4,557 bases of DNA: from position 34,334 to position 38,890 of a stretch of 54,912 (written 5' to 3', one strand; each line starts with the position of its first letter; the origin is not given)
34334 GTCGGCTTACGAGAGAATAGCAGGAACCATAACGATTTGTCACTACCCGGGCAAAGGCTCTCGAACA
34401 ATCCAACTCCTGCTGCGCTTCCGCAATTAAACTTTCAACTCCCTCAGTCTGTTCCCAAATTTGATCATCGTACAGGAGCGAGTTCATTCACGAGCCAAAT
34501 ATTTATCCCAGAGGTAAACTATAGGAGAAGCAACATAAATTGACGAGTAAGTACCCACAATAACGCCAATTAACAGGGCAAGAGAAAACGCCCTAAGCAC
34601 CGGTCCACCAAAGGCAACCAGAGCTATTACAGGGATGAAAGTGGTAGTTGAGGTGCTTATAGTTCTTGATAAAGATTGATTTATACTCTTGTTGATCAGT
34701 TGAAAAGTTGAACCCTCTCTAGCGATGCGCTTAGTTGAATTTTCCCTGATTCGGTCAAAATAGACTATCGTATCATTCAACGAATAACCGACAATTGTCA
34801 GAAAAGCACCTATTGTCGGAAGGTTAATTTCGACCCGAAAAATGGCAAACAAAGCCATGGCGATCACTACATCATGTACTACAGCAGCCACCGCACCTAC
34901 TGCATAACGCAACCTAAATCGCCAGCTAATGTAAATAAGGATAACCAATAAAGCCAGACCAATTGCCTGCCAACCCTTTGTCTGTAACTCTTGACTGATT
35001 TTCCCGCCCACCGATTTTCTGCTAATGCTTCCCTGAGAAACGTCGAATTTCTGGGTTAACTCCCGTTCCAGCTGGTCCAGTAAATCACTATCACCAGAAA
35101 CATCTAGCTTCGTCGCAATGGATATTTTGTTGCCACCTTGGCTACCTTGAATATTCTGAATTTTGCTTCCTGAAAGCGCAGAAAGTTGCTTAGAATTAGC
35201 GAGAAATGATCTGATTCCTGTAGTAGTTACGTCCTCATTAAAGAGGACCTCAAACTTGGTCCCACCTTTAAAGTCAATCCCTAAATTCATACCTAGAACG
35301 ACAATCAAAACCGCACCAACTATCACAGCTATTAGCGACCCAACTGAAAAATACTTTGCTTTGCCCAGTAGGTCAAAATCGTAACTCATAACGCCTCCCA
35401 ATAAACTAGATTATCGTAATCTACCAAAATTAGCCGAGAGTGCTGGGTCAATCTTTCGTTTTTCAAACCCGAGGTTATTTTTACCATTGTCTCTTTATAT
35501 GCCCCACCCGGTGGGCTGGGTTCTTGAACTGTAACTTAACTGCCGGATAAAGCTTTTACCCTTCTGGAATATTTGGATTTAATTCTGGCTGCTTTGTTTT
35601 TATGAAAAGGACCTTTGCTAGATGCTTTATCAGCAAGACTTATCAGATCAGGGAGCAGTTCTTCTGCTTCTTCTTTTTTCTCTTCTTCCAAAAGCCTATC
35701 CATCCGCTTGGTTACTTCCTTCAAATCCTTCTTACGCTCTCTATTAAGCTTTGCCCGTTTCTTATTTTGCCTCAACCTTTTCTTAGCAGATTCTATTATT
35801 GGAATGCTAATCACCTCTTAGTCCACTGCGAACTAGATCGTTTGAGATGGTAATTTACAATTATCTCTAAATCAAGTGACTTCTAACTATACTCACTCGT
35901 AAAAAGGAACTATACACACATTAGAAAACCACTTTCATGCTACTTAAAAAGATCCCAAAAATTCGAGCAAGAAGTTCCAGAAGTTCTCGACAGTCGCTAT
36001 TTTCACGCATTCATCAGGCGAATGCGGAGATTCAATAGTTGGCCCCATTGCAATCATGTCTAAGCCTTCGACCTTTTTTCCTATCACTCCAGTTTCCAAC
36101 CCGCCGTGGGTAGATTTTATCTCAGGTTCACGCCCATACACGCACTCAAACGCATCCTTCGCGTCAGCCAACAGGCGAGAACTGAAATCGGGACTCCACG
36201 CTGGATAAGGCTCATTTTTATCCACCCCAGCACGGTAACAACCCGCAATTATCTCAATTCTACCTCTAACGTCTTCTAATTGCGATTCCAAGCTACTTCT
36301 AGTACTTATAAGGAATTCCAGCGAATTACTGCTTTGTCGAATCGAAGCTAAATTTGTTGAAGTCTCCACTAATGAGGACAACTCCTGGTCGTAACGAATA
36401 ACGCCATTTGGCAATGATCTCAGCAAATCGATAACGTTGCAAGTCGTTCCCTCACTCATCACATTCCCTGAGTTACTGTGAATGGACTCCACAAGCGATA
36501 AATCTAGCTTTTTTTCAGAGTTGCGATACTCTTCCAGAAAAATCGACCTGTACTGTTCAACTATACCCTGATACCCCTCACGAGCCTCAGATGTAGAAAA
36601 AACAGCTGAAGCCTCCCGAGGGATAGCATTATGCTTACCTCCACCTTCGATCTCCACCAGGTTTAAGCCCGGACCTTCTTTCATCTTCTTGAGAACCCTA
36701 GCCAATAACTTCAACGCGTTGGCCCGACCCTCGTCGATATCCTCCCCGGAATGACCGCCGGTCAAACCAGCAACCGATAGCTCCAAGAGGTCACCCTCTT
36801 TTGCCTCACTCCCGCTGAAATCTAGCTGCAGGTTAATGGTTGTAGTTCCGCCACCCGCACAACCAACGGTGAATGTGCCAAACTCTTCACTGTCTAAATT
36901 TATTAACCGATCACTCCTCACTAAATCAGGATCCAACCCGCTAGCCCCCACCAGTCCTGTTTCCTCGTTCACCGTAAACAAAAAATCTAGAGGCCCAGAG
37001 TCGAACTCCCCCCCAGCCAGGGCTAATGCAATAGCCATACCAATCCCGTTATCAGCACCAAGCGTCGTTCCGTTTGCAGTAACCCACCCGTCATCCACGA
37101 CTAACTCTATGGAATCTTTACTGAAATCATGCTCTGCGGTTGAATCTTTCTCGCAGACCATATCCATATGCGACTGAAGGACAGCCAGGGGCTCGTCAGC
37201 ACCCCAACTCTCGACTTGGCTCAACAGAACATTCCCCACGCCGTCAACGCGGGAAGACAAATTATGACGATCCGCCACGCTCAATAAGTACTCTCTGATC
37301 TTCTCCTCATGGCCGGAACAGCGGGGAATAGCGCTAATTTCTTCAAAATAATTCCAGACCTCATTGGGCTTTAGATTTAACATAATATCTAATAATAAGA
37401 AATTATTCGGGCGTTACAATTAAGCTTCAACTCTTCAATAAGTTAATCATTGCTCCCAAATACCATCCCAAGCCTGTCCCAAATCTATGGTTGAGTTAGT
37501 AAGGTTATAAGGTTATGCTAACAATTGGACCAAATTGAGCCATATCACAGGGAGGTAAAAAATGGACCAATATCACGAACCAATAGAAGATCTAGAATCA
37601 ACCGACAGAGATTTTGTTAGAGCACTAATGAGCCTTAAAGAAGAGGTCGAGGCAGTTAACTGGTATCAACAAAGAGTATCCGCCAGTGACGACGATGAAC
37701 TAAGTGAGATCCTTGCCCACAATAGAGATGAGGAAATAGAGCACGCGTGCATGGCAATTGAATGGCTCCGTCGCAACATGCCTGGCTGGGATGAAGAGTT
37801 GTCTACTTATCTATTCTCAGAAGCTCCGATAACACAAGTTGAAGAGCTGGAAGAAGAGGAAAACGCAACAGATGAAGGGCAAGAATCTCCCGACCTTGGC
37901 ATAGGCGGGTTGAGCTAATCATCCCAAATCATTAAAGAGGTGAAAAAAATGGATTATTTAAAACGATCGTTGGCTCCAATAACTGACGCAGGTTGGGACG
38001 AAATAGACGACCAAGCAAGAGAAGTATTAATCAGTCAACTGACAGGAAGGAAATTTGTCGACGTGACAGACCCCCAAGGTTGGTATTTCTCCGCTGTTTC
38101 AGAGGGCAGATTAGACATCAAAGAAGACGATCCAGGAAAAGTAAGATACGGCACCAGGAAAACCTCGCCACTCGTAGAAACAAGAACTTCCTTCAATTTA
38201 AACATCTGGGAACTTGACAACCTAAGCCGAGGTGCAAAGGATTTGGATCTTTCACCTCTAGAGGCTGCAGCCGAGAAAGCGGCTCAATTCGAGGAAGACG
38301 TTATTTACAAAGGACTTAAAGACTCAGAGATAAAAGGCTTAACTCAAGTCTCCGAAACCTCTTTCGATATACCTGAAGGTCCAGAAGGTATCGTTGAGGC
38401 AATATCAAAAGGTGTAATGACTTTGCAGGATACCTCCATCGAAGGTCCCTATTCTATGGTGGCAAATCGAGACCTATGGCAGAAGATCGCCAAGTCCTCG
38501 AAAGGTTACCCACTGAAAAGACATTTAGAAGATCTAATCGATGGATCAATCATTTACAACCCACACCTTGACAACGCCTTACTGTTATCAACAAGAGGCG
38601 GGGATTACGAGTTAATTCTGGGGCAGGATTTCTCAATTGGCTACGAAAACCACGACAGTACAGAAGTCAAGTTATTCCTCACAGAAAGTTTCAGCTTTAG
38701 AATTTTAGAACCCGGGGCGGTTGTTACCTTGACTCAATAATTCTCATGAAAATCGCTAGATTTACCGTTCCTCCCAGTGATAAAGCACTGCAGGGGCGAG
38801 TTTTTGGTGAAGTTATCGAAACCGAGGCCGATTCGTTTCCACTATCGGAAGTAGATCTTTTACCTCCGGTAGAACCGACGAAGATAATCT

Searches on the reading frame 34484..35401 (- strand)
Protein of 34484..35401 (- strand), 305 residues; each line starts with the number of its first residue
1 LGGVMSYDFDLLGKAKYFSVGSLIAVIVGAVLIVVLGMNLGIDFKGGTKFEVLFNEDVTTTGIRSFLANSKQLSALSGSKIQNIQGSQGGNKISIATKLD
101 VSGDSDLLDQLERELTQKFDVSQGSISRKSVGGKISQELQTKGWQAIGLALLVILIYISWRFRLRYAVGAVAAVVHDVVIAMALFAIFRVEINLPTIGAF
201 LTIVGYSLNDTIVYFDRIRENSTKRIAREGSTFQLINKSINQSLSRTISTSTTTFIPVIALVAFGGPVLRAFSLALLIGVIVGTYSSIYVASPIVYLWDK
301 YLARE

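Call 24: search_protein_families(library=pfam, proteins=[window:34484-35401:-])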
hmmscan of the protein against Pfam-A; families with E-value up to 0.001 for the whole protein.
window:34484-35401:- (305 aa): 3 families
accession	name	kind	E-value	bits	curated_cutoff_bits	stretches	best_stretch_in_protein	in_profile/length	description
PF02355.23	SecD_SecF_C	-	4.9e-63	212.4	20.5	1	116-299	6-187/189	Protein export membrane protein SecD/SecF, C-terminal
PF07549.19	Sec_GG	-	4e-08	33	20.3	1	31-58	1-28/28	SecD/SecF GG Motif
PF00873.25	ACR_tran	-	7.2e-06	24.4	28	1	83-288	283-479/1021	AcrB/AcrD/AcrF family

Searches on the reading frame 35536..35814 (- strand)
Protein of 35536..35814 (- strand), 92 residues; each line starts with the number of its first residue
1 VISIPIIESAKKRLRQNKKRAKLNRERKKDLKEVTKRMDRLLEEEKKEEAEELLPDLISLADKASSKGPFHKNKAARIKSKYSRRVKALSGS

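Call 24: search_protein_families(library=pfam, proteins=[window:35536-35814:-])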
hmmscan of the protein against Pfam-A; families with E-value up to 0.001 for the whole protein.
window:35536-35814:- (92 aa): 1 family
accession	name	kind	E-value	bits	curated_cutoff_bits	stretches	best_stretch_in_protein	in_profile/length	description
PF01649.23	Ribosomal_S20p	-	4.1e-21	75.9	29.5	1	7-87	3-83/83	Ribosomal protein S20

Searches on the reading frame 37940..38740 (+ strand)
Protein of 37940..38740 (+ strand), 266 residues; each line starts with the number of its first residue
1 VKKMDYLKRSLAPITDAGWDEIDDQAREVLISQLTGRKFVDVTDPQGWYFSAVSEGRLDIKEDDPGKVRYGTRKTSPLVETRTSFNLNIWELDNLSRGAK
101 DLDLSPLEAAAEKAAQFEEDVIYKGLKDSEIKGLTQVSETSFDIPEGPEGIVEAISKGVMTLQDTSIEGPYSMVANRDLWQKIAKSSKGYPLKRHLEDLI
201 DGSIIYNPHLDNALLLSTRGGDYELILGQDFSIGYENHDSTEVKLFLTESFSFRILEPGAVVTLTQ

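Call 45: find_homologous_proteins(query=window:37940-38740:+, max_evalue=1e-30)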
Query window:37940-38740:+ (266 aa): 446 proteins with E <= 1e-30 among 1367 candidates; the best 120 are listed.
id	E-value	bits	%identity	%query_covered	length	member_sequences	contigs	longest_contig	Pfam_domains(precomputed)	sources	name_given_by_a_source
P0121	2.6e-151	520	89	99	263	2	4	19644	PF04454.19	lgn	-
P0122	1.2e-127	443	74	99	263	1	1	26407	PF04454.19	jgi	jgi:uncharacterized linocin/CFP29 family protein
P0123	1.5e-120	419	69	98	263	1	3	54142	PF04454.19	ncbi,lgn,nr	ncbi:MAG: family 1 encapsulin nanocompartment shell protein [Candidatus Bipolaricaulota bacterium]|n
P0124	1.5e-115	403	66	98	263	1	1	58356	PF04454.19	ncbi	-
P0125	6.7e-115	401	67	99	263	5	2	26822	PF04454.19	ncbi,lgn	-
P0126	6.6e-112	391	66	98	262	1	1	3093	PF04454.19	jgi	-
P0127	9.2e-109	381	64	98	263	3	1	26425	PF04454.19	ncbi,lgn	-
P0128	2.5e-108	379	65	99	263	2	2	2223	PF04454.19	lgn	-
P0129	2.2e-107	376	64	99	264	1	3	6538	PF04454.19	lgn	-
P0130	1.1e-105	371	62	99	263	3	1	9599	PF04454.19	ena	-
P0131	1.7e-105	370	62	99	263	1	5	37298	PF04454.19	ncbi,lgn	ncbi:MAG: family 1 encapsulin nanocompartment shell protein [Candidatus Acetothermia bacterium]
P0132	2.8e-105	369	63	98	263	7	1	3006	PF04454.19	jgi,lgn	jgi:uncharacterized linocin/CFP29 family protein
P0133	2.8e-105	369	63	99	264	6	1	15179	PF04454.19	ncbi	ncbi:MAG: family 1 encapsulin nanocompartment shell protein [Candidatus Bipolaricaulota bacterium]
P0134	6.4e-105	368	62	99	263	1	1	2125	PF04454.19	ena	-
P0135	9.8e-105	368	63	98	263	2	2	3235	PF04454.19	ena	-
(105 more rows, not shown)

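Call 46: find_encoding_contigs(protein=P0121, flank=10000, max_places=1)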
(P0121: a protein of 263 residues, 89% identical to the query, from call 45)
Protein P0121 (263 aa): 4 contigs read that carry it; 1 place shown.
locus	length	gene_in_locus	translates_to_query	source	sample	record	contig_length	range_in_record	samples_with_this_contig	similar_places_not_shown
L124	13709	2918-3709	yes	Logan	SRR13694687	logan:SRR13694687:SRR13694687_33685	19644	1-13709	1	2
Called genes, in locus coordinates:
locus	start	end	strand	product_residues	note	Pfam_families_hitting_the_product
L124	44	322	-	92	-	PF01649:Ribosomal_S20p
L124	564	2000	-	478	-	PF01546:Peptidase_M20, PF07687:M20_dimer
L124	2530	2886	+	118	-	PF22277:EncFtn-like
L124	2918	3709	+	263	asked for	PF04454:Linocin_M18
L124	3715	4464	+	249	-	PF01557:FAA_hydrolase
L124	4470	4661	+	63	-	PF00037:Fer4 (weak), PF12838:Fer4_7 (faint), PF14697:Fer4_21 (weak), PF13370:Fer4_13, PF13459:Fer4_15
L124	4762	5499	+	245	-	PF00106:adh_short, PF08659:KR, PF13561:adh_short_C2, PF23441:SDR (weak)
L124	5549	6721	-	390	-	PF00155:Aminotran_1_2, PF01041:DegT_DnrJ_EryC1 (weak), PF01053:Cys_Met_Meta_PP (weak)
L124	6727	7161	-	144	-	PF01220:DHquinase_II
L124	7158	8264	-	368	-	PF00465:Fe-ADH (weak), PF13685:Fe-ADH_2, PF01761:DHQ_synthase, PF24621:DHQS_C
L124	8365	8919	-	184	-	PF13238:AAA_18 (weak), PF13671:AAA_33 (faint), PF01202:SKI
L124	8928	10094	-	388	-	PF01264:Chorismate_synt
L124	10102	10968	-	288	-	PF08501:Shikimate_dh_N, PF01488:Shikimate_DH (weak)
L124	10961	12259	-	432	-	PF00275:EPSP_synthase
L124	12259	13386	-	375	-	PF03446:NAD_binding_2 (weak), PF02153:PDH_N, PF01842:ACT (faint), PF20463:PDH_C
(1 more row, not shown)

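Call 47: find_encoding_contigs(protein=P0122, flank=10000, max_places=1)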
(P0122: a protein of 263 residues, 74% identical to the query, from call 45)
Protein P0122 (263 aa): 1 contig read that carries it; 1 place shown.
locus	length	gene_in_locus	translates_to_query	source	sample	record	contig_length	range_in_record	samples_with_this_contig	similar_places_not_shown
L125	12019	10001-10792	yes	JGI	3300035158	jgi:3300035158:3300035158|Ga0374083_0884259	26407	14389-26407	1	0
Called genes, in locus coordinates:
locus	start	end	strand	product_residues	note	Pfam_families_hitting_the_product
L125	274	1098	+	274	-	PF18761:Heliorhodopsin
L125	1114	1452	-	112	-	-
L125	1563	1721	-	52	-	-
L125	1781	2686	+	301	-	PF00005:ABC_tran, PF13304:AAA_21, PF13732:DrrA1-3_C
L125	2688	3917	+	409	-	PF12698:ABC2_membrane_3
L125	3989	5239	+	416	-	PF12698:ABC2_membrane_3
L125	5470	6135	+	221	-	PF07947:YhhN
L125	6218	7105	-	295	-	PF22744:Toast-rack_PspC-Cterm (faint), PF13349:DUF4097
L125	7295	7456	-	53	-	-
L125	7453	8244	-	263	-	-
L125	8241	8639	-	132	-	PF00005:ABC_tran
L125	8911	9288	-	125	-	PF00392:GntR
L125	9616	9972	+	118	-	PF22277:EncFtn-like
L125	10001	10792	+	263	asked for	PF04454:Linocin_M18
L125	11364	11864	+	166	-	PF01035:DNA_binding_1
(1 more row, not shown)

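Call 48: find_encoding_contigs(protein=P0124, flank=10000, max_places=1)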
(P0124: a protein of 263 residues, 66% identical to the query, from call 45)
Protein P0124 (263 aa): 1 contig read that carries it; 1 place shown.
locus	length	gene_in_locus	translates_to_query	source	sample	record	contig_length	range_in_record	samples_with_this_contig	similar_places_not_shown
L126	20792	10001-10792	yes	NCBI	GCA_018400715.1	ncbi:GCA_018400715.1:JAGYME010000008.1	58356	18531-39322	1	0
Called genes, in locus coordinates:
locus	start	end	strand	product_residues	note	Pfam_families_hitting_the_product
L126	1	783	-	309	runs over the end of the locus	PF02775:TPP_enzyme_C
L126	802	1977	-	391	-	PF01855:POR_N, PF17147:PFOR_II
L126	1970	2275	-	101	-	PF00037:Fer4 (weak), PF12837:Fer4_6 (faint), PF13237:Fer4_10, PF14697:Fer4_21, PF13187:Fer4_9 (weak), PF12797:Fer4_2 (weak), PF00037:Fer4, PF12838:Fer4_7 (weak), +1 more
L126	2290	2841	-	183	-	PF01558:POR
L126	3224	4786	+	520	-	PF03808:Glyco_tran_WecG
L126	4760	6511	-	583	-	PF01368:DHH, PF02272:DHHA1, PF17768:RecJ_OB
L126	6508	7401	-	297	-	PF07549:Sec_GG, PF00873:ACR_tran (weak), PF02355:SecD_SecF_C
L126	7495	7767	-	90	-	PF01649:Ribosomal_S20p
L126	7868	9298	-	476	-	PF01546:Peptidase_M20, PF07687:M20_dimer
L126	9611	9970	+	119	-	PF22277:EncFtn-like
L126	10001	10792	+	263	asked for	PF04454:Linocin_M18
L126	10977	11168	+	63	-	PF00037:Fer4 (weak), PF13370:Fer4_13, PF13459:Fer4_15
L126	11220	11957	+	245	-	PF00106:adh_short, PF08659:KR, PF13561:adh_short_C2, PF23441:SDR (weak)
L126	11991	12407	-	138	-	-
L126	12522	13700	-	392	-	PF00155:Aminotran_1_2, PF01053:Cys_Met_Meta_PP (weak), PF01041:DegT_DnrJ_EryC1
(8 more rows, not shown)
